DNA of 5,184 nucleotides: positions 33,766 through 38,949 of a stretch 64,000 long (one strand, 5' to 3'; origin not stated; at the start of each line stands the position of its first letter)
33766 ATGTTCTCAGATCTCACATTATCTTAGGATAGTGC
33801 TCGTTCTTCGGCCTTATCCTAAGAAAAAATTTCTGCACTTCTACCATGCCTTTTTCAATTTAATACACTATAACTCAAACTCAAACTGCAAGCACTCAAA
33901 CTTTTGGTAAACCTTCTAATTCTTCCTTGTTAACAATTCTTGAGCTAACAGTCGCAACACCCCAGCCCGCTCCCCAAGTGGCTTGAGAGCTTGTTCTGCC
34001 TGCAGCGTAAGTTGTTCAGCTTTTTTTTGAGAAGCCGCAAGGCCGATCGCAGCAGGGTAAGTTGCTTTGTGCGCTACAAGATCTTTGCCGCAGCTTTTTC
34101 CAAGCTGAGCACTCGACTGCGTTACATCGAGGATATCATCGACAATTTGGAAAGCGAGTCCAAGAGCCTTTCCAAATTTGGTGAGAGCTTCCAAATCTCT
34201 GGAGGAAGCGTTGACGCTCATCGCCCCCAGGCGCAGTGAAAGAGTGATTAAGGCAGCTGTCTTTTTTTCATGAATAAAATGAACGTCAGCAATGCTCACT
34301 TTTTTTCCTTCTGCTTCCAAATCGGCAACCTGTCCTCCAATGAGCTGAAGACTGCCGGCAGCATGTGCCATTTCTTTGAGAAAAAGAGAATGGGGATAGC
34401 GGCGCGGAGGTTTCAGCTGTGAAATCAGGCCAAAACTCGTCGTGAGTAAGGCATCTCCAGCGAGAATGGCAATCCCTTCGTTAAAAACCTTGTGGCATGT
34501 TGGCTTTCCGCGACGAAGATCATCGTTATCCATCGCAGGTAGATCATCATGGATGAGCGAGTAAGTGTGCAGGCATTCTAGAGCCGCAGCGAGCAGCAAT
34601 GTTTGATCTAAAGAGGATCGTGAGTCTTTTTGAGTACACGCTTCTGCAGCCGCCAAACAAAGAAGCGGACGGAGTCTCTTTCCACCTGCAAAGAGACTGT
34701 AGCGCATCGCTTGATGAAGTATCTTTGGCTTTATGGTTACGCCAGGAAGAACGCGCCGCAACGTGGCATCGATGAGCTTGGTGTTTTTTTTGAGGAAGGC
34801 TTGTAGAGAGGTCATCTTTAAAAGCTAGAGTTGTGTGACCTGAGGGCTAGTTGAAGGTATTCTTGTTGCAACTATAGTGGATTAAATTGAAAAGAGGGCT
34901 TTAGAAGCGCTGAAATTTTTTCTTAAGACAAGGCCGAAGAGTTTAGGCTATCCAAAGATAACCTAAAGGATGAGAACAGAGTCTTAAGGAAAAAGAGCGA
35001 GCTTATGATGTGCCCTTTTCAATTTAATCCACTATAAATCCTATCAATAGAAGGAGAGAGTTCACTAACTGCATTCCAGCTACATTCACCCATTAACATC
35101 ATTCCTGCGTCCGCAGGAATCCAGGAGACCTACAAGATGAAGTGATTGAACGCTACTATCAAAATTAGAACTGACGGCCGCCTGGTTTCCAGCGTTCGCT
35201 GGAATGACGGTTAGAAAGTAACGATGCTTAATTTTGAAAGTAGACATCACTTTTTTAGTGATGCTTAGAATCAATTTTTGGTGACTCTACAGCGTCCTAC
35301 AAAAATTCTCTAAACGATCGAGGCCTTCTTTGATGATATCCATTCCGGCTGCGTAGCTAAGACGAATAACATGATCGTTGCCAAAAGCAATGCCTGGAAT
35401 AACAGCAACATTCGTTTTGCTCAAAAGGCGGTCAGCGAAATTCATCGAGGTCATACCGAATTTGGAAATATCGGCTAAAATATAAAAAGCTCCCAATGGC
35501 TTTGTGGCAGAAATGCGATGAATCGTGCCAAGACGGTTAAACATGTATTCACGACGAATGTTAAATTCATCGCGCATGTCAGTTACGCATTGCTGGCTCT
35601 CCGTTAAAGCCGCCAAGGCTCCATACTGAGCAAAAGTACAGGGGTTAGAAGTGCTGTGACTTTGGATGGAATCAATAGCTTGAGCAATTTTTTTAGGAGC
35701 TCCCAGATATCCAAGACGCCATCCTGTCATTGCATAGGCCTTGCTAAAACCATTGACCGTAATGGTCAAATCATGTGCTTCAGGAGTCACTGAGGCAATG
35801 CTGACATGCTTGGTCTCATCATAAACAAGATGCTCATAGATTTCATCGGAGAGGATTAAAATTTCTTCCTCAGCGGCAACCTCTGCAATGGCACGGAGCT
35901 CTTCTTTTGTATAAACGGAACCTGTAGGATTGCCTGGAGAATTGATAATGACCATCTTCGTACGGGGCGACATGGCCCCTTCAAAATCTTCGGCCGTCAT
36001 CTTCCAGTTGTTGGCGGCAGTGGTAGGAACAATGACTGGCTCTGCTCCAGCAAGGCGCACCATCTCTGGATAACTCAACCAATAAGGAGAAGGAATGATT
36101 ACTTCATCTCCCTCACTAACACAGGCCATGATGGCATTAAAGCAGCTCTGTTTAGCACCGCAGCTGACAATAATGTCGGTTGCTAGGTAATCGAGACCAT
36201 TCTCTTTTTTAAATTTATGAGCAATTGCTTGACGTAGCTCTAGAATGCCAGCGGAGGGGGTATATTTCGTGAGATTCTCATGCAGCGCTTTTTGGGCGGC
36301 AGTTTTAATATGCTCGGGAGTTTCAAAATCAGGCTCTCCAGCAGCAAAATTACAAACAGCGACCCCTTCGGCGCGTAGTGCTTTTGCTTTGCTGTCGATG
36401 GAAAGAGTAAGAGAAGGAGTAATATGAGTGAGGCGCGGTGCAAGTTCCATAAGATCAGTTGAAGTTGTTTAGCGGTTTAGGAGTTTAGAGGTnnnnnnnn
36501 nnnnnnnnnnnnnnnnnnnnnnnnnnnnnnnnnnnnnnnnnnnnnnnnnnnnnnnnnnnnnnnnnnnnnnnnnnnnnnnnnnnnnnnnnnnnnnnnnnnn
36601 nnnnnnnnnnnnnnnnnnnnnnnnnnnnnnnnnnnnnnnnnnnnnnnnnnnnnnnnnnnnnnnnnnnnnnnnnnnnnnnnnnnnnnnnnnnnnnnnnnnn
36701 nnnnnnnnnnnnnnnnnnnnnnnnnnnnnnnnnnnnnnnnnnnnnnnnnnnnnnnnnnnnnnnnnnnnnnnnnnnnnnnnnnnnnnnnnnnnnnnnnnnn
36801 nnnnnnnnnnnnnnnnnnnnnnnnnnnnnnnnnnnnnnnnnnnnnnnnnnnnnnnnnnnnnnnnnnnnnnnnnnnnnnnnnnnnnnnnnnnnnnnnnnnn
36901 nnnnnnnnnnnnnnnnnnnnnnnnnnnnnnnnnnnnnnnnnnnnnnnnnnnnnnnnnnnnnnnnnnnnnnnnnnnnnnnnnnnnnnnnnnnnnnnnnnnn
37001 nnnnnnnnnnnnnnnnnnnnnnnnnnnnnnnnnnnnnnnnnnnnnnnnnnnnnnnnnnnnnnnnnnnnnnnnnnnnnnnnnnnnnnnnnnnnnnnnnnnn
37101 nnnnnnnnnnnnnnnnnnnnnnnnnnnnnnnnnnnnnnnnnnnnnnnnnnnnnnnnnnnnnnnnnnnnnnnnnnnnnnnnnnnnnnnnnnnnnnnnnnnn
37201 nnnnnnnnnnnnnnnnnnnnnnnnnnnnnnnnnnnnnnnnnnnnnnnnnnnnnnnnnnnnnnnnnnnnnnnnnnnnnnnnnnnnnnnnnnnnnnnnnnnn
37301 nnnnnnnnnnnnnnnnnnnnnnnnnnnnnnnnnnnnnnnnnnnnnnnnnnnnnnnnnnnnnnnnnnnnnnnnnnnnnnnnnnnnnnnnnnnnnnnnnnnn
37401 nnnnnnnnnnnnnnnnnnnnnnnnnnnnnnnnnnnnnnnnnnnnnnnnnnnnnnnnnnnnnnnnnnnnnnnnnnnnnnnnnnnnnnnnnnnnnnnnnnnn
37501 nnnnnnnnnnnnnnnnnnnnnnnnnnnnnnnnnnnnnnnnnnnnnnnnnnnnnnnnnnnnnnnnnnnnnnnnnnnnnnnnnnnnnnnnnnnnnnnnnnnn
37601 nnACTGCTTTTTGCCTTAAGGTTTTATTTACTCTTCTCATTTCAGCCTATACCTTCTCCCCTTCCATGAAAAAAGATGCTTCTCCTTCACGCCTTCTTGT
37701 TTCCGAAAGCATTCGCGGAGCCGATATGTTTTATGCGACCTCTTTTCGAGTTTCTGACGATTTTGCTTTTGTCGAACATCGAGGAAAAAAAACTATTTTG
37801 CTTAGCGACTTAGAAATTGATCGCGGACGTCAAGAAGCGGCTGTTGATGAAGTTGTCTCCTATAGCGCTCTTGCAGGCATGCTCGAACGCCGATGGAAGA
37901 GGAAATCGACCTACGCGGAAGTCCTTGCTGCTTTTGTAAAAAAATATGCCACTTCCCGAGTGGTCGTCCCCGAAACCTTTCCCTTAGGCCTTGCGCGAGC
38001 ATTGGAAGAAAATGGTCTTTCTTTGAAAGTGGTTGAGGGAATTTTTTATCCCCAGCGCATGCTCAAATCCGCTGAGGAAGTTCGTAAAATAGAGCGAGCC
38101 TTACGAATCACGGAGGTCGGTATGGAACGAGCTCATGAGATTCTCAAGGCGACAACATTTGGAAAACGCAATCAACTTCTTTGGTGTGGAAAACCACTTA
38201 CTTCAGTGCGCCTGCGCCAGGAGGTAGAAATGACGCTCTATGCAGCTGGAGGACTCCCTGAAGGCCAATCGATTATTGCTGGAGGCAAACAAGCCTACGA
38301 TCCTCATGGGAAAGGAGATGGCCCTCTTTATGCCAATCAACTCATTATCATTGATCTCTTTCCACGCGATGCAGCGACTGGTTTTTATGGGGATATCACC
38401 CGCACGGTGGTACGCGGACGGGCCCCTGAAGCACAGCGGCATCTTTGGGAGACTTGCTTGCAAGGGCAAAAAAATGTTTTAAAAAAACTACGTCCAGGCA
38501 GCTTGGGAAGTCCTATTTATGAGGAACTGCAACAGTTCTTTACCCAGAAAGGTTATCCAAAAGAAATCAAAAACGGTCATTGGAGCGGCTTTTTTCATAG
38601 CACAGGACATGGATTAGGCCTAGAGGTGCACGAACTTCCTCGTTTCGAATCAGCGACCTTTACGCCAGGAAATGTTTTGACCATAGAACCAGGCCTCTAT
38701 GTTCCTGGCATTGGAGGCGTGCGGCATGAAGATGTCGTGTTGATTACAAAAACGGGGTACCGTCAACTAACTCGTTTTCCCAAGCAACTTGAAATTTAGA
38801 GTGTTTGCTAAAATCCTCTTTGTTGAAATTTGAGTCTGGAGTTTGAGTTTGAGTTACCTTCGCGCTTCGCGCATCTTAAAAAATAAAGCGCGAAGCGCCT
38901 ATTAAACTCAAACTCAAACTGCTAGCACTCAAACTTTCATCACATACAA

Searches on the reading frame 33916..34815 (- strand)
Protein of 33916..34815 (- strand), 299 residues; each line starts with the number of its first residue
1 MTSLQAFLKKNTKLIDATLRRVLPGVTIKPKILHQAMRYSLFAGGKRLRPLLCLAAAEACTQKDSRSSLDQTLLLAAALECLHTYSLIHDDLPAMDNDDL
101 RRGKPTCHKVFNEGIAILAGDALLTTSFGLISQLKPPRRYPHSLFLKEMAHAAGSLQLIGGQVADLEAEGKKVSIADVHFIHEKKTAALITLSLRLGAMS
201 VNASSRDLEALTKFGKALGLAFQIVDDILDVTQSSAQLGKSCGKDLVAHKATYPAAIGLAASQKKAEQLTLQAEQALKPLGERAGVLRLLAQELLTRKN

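Call 7: search_protein_families(library=pfam, proteins=[window:33916-34815:-])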
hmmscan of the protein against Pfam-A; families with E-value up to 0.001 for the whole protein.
window:33916-34815:- (299 aa): 1 family
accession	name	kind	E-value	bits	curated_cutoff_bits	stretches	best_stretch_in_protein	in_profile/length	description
PF00348.22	polyprenyl_synt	-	2.9e-62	210.6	27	1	31-270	2-231/251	Polyprenyl synthetase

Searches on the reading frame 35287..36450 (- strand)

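Call 7: search_protein_families(library=pfam, proteins=[window:35287-36450:-])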
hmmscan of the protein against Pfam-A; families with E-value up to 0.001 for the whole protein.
window:35287-36450:- (387 aa): 3 families
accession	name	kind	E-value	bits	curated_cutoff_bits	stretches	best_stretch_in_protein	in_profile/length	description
PF00155.27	Aminotran_1_2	-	2.4e-79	267.6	19.7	1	32-371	3-350/361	Aminotransferase class I and II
PF01041.23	DegT_DnrJ_EryC1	-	5.3e-07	29.6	19.8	1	110-202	60-145/360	DegT/DnrJ/EryC1/StrS aminotransferase family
PF01053.26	Cys_Met_Meta_PP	-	2e-06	27.1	27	1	93-203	71-174/381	Cys/Met metabolism PLP-dependent enzyme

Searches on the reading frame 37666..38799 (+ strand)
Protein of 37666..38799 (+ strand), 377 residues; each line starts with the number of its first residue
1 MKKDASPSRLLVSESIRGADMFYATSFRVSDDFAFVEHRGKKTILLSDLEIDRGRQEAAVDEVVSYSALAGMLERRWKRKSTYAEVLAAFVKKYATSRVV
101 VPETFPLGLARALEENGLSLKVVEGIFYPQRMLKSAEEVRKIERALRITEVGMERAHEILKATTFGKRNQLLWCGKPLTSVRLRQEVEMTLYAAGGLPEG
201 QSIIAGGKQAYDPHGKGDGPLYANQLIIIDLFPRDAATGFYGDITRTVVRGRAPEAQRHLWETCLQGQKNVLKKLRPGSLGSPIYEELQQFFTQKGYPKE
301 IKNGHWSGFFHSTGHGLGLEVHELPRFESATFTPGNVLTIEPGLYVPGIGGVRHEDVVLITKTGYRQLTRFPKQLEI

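Call 49: search_protein_families(library=pfam, proteins=[window:37666-38799:+])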
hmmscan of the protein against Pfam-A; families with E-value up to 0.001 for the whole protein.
window:37666-38799:+ (377 aa): 2 families
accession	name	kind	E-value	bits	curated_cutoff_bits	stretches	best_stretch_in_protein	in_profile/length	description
PF00557.29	Peptidase_M24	-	2.5e-41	142.2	23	1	141-362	2-208/208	Metallopeptidase family M24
PF01321.24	Creatinase_N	-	0.00056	20.9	22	1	17-132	21-127/128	Creatinase/Prolidase N-terminal domain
